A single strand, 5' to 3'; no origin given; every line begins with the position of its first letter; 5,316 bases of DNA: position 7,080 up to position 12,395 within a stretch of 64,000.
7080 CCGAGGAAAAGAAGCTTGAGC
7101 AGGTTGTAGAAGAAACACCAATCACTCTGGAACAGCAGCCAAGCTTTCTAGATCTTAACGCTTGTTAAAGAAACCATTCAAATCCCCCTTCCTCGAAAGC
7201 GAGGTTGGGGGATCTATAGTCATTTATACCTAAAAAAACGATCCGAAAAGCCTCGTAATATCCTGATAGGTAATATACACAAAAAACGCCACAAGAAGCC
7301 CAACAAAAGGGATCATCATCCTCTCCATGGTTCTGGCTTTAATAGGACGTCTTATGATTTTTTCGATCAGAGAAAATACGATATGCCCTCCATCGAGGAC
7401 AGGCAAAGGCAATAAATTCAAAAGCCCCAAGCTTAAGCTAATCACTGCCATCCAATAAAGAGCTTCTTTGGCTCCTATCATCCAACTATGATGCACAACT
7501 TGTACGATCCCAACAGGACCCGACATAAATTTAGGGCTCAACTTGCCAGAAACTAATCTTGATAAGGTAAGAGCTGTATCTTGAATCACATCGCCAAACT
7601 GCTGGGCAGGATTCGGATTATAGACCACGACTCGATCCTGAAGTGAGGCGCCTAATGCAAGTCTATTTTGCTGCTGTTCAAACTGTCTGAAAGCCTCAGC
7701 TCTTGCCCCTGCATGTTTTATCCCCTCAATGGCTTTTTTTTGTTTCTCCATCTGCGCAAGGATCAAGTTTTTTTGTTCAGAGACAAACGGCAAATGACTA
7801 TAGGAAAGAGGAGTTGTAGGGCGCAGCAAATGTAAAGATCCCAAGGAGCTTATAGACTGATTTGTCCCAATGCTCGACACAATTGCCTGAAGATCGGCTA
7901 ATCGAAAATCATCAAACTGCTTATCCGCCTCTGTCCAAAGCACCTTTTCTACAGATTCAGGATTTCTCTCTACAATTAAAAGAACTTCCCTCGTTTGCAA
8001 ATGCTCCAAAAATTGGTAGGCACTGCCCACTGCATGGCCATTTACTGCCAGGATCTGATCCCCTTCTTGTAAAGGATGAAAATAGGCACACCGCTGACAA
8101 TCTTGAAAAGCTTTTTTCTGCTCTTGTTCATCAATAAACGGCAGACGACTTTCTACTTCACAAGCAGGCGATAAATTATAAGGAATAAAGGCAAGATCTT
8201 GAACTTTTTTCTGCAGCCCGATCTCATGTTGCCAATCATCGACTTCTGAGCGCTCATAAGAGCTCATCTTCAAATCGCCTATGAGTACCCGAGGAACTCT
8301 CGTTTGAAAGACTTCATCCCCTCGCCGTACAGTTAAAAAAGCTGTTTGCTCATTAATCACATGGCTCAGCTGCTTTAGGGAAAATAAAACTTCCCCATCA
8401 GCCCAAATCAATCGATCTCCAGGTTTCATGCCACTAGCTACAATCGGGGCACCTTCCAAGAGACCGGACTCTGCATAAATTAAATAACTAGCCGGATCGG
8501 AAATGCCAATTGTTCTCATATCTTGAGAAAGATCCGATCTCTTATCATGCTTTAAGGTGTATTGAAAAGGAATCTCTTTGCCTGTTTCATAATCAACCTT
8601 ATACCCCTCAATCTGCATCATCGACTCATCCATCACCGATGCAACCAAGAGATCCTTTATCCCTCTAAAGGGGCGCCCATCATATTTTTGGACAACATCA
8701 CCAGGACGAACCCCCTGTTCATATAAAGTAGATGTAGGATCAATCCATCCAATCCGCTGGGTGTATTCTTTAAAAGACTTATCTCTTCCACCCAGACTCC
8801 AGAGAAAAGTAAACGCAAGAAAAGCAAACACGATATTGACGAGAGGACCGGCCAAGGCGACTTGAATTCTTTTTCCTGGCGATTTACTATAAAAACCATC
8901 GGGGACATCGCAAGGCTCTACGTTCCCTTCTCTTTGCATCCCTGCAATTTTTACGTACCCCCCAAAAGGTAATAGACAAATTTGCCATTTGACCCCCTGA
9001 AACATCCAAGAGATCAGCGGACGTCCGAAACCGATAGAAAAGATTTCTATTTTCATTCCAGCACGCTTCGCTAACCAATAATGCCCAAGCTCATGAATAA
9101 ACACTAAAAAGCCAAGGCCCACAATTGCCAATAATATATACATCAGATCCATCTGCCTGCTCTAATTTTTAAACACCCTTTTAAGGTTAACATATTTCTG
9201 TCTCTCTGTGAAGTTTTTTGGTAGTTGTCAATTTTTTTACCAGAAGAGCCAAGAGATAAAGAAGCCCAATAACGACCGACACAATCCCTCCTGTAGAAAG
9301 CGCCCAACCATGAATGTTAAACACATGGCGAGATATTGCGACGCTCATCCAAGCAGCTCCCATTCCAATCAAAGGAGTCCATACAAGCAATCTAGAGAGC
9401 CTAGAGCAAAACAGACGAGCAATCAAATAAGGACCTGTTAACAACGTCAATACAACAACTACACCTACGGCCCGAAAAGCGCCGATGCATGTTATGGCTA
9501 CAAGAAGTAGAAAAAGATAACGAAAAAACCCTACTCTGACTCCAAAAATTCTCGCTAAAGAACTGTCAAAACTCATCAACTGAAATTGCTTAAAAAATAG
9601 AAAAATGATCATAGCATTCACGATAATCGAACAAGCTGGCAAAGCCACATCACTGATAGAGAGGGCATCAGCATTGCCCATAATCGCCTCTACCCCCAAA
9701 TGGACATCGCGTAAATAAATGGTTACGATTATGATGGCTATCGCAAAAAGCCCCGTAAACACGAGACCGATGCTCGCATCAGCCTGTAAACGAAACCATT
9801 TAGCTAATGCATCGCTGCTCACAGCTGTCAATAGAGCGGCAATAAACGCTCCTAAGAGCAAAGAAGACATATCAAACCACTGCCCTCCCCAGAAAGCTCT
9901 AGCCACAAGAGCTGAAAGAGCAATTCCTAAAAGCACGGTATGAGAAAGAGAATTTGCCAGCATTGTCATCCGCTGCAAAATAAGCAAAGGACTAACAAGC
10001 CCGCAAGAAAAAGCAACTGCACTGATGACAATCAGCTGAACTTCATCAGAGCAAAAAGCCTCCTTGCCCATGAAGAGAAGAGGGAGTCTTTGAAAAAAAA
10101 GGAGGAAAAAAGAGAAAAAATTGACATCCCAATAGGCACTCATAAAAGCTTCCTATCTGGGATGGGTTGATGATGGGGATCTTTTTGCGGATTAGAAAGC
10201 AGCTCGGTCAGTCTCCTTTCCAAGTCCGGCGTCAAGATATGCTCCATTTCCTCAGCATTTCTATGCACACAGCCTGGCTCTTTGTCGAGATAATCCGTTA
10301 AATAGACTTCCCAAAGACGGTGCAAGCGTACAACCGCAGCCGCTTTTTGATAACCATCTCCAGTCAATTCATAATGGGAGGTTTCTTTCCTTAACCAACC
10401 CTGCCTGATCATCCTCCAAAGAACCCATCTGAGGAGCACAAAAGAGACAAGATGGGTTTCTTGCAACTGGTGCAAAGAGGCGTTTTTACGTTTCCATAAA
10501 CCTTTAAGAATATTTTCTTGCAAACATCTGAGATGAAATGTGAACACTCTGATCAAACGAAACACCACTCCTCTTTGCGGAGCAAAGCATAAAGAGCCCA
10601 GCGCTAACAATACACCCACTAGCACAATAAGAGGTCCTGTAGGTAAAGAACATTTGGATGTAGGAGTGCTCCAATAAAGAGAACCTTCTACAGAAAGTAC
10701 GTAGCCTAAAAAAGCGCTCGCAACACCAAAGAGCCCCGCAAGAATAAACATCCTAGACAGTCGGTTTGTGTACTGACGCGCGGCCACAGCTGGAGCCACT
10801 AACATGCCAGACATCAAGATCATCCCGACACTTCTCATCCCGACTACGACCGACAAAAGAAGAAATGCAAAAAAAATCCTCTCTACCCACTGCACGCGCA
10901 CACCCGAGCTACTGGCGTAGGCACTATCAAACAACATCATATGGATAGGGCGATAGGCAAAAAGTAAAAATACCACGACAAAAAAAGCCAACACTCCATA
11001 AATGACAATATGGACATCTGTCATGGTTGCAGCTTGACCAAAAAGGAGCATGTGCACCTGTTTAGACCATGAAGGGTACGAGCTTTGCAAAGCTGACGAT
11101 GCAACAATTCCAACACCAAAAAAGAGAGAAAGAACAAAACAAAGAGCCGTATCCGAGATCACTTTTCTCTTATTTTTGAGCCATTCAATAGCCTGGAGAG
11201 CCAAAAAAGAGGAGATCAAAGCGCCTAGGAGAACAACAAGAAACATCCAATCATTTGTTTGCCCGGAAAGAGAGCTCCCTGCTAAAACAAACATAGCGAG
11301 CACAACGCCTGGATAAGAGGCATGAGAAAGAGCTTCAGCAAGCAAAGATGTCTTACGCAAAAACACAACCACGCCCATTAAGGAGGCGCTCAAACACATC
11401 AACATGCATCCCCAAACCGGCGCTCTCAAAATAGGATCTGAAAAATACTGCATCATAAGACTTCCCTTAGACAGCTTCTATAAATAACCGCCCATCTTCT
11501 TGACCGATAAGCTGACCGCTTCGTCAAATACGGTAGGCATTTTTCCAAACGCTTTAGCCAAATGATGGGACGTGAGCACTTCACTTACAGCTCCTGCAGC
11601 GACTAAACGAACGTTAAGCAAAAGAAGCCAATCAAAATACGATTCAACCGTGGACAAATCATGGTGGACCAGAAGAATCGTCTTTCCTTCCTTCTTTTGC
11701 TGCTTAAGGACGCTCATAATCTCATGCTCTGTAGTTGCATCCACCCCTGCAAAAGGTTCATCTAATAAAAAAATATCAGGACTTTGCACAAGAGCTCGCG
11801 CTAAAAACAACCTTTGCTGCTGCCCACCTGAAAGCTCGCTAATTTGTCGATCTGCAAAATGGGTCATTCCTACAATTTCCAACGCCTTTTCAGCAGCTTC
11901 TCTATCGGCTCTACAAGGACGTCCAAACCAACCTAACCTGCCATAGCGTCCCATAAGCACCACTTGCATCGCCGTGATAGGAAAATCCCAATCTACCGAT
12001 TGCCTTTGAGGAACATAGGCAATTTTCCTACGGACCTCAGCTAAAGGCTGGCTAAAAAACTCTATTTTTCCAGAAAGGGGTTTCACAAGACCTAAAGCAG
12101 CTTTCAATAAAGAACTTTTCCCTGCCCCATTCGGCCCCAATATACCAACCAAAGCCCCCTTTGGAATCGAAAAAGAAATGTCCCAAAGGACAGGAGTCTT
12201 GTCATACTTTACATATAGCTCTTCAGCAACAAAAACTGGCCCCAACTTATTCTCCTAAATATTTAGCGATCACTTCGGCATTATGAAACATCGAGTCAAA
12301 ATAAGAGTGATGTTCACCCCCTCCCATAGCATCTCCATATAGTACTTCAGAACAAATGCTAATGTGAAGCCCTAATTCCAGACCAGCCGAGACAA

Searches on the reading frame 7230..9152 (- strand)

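Call 73: search_protein_families(library=pfam, proteins=[window:7230-9152:-], max_evalue=0.00001)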
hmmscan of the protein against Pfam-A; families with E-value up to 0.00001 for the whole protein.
window:7230-9152:- (640 aa): 3 families
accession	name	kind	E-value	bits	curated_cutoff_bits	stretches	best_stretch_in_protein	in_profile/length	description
PF02163.28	Peptidase_M50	-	2.1e-60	204.3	27.2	1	9-615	2-213/221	Peptidase family M50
PF17820.7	PDZ_6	-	1.3e-10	41.3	27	0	361-396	16-54/54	PDZ domain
PF13180.12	PDZ_2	-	1.2e-06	29.1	27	0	234-282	22-74/80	PDZ domain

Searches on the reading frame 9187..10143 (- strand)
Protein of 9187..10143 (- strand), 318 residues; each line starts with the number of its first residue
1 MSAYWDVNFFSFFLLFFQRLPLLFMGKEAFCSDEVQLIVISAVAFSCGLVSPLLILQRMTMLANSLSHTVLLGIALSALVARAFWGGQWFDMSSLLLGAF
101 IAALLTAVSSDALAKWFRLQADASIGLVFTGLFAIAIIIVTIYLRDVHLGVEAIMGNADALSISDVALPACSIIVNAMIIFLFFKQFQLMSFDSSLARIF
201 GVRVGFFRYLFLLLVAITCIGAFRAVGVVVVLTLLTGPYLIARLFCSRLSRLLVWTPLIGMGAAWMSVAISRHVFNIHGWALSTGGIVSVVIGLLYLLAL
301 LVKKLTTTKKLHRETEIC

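Call 73: search_protein_families(library=pfam, proteins=[window:9187-10143:-], max_evalue=0.00001)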
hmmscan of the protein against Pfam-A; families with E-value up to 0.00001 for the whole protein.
window:9187-10143:- (318 aa): 2 families
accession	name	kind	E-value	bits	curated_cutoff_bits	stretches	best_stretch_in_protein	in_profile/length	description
PF00950.22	ABC-3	-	1.5e-33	116.8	20.1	1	39-302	11-257/258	ABC 3 transport family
PF01032.23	FecCD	-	4.1e-13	49.5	26.5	1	54-303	61-311/311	FecCD transport family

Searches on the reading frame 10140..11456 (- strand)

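Call 73: search_protein_families(library=pfam, proteins=[window:10140-11456:-], max_evalue=0.00001)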
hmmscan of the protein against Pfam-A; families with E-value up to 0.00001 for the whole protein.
window:10140-11456:- (438 aa): 3 families
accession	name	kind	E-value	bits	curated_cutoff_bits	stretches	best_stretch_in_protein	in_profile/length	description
PF00950.22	ABC-3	-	6.1e-47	160.7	20.1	1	8-291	3-257/258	ABC 3 transport family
PF02742.21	Fe_dep_repr_C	-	7.6e-23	80.8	27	1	365-434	1-70/70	Iron dependent repressor, metal binding and dimerisation domain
PF01032.23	FecCD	-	1.1e-07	31.7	26.5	1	49-255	85-282/311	FecCD transport family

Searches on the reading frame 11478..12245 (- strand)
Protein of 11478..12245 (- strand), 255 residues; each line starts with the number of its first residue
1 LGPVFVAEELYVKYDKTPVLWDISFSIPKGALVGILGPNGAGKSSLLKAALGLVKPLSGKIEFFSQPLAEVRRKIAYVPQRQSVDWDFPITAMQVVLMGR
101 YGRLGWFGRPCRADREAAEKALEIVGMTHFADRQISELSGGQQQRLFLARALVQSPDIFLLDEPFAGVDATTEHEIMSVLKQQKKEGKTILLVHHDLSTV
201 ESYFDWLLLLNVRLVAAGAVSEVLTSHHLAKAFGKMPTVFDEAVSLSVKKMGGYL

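Call 73: search_protein_families(library=pfam, proteins=[window:11478-12245:-], max_evalue=0.00001)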
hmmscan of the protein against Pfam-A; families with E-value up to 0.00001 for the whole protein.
window:11478-12245:- (255 aa): 3 families
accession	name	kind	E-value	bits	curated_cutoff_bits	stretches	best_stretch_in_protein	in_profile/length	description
PF00005.33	ABC_tran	-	8.6e-33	114.3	25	1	22-166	3-137/137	ABC transporter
PF13304.12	AAA_21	-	9.6e-10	39.4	27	0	33-65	2-40/304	AAA domain, putative AbiEii toxin, Type IV TA system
PF02463.25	SMC_N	-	3.6e-06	27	40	0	33-50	27-44/220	RecF/RecN/SMC N terminal domain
